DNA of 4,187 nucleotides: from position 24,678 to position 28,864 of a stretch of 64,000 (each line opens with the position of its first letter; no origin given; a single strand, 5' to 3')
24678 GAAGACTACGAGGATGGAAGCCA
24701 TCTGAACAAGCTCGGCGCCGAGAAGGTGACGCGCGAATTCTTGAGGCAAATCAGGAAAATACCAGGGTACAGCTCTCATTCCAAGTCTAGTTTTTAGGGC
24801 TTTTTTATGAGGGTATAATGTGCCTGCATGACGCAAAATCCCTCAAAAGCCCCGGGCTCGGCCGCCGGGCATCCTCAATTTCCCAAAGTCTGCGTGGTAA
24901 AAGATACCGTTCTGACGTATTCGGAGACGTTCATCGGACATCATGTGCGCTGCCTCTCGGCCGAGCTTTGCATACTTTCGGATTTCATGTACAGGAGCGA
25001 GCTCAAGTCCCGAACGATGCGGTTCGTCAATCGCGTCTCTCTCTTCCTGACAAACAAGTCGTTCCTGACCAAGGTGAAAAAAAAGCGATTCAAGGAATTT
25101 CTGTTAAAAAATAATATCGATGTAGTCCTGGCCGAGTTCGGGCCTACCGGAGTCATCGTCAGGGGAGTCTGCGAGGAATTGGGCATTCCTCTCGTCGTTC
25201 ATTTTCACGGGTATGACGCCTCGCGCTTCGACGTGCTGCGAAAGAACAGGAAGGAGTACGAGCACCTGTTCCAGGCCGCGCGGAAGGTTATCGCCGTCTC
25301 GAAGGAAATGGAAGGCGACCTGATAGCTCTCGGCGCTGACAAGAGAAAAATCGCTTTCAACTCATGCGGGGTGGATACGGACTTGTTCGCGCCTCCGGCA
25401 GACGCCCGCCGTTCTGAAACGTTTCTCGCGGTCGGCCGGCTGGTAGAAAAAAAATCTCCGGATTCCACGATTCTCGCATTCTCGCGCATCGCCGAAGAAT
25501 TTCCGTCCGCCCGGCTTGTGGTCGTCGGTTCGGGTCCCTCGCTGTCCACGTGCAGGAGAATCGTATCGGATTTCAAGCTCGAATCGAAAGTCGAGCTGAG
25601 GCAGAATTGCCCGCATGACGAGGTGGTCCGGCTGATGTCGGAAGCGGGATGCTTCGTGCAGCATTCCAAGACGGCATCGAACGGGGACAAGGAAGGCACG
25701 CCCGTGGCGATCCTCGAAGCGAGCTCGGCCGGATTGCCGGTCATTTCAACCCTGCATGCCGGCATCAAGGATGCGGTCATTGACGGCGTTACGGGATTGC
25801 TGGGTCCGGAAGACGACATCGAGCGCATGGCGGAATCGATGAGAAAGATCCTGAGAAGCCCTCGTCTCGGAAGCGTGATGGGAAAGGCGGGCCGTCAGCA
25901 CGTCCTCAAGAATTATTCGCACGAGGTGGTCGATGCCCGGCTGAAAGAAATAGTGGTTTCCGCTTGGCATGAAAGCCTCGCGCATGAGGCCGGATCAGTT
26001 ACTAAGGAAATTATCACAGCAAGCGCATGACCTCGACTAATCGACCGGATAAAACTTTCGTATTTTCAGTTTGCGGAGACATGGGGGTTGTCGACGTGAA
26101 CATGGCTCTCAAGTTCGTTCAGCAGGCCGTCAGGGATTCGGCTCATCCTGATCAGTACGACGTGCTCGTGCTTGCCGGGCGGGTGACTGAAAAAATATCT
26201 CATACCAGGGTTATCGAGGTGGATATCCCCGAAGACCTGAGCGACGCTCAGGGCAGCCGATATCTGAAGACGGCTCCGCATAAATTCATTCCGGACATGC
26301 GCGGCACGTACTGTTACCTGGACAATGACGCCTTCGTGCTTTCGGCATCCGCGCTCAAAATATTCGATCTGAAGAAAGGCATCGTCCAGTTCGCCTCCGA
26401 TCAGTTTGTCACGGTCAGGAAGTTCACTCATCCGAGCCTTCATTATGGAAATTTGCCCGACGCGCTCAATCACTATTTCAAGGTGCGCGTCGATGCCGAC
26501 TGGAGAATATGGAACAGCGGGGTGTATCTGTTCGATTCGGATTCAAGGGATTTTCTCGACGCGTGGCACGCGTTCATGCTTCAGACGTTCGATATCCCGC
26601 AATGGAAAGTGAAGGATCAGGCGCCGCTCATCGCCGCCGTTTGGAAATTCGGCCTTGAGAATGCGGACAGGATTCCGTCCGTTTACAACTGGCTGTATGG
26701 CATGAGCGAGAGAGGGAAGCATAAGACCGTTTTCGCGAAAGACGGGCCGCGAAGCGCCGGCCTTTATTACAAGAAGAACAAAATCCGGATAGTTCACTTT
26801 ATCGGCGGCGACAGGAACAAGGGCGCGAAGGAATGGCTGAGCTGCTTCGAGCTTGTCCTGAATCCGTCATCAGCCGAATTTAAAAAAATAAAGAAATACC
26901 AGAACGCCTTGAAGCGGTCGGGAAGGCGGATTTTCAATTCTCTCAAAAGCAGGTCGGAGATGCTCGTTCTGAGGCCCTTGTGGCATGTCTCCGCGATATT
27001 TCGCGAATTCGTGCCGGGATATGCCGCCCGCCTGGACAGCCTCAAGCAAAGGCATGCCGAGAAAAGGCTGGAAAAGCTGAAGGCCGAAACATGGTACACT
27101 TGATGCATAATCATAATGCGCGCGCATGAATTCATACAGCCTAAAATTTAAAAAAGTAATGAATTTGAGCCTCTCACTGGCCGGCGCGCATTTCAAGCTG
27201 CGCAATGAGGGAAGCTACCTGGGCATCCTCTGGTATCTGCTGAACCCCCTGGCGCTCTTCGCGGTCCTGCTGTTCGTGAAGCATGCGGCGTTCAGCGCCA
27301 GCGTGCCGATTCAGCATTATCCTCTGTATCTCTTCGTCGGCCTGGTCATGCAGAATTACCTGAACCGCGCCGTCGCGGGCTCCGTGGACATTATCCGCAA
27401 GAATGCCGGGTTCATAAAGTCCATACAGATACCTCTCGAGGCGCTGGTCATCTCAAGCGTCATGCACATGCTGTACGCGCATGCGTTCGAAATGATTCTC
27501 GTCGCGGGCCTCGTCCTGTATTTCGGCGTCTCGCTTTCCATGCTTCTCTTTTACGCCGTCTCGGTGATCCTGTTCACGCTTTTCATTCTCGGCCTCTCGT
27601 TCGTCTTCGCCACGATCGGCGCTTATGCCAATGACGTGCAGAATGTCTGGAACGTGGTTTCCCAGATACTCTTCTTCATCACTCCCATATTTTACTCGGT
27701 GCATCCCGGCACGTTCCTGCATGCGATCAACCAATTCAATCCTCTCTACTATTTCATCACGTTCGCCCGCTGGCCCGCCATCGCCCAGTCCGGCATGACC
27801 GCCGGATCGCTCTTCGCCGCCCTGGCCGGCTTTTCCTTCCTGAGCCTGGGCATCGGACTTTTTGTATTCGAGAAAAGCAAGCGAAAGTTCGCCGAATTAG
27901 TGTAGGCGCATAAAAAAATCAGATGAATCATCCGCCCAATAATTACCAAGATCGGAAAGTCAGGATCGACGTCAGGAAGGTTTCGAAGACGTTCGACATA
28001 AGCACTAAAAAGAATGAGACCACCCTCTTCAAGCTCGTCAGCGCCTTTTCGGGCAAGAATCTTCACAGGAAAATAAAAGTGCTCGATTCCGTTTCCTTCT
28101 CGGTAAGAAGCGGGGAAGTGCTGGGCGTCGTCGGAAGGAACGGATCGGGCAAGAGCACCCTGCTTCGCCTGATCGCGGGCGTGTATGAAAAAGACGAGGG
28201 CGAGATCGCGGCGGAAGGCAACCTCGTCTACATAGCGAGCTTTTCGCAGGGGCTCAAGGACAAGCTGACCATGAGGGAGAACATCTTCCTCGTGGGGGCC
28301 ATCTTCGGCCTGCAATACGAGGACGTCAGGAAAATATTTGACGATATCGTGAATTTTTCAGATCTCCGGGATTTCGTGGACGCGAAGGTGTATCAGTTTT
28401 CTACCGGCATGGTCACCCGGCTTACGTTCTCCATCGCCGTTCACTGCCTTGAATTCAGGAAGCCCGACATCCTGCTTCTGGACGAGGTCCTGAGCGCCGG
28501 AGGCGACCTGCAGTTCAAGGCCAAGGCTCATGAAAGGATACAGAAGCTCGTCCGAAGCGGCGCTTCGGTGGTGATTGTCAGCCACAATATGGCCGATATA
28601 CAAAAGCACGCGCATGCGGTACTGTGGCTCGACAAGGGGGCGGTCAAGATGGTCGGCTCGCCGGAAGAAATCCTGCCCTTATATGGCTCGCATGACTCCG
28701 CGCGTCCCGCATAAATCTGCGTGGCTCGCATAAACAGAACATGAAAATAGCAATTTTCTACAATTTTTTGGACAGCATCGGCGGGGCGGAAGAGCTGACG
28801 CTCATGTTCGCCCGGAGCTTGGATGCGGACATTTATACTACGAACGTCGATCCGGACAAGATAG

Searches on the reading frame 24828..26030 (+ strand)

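Call 37: search_protein_families(library=pfam, proteins=[window:24828-26030:+], max_evalue=0.001)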
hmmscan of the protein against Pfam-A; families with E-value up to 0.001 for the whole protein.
window:24828-26030:+ (400 aa): 6 families
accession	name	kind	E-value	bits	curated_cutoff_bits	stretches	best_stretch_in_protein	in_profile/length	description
PF00534.26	Glycos_transf_1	-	1.7e-31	109.5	26.4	1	195-357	14-171/172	Glycosyl transferases group 1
PF13692.12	Glyco_trans_1_4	-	1e-23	84.6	27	1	198-343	3-141/142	Glycosyl transferases group 1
PF13439.12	Glyco_transf_4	-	5e-14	53.1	28.5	1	66-185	42-169/170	Glycosyltransferase Family 4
PF13579.12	Glyco_trans_4_4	-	3.1e-08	34.5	29.7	1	87-181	62-158/158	Glycosyl transferase 4-like domain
PF13524.12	Glyco_trans_1_2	-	4.5e-07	30.4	25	1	223-366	10-136/144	Glycosyl transferase-like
PF20706.3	GT4-conflict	-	0.00093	18.7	26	0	138-320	134-323/385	Family 4 Glycosyltransferase in conflict systems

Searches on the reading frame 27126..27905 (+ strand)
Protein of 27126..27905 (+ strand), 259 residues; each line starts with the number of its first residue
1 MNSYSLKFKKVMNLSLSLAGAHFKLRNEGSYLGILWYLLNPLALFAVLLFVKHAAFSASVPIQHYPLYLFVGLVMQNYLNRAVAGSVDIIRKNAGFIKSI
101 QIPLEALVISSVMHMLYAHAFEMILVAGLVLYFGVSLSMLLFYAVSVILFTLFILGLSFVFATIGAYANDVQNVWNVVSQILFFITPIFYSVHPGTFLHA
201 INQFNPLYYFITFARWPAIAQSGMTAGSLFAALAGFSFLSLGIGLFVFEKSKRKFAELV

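Call 37: search_protein_families(library=pfam, proteins=[window:27126-27905:+], max_evalue=0.001)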
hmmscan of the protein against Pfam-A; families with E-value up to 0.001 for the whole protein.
window:27126-27905:+ (259 aa): 1 family
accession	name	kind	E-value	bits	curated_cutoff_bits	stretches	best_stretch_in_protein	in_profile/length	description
PF01061.29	ABC2_membrane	-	9.1e-09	35.6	26.9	1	22-215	10-207/211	ABC-2 type transporter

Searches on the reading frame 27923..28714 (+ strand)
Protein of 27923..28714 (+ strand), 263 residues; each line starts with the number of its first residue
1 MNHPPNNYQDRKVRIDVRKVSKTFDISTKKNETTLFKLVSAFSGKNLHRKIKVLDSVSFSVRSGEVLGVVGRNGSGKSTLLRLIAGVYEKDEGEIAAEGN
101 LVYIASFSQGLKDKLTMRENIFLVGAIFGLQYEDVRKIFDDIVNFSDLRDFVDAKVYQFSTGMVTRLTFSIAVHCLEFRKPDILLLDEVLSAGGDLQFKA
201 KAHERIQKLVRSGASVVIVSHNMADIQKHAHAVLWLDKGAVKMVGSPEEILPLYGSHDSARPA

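Call 37: search_protein_families(library=pfam, proteins=[window:27923-28714:+], max_evalue=0.001)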
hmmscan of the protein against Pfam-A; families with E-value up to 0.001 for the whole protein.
window:27923-28714:+ (263 aa): 2 families
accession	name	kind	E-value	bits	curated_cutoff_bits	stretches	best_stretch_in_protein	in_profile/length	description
PF00005.33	ABC_tran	-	7.1e-21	75.7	25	1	54-189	1-135/137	ABC transporter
PF13304.12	AAA_21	-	1.1e-05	26.2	27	0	68-85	3-20/304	AAA domain, putative AbiEii toxin, Type IV TA system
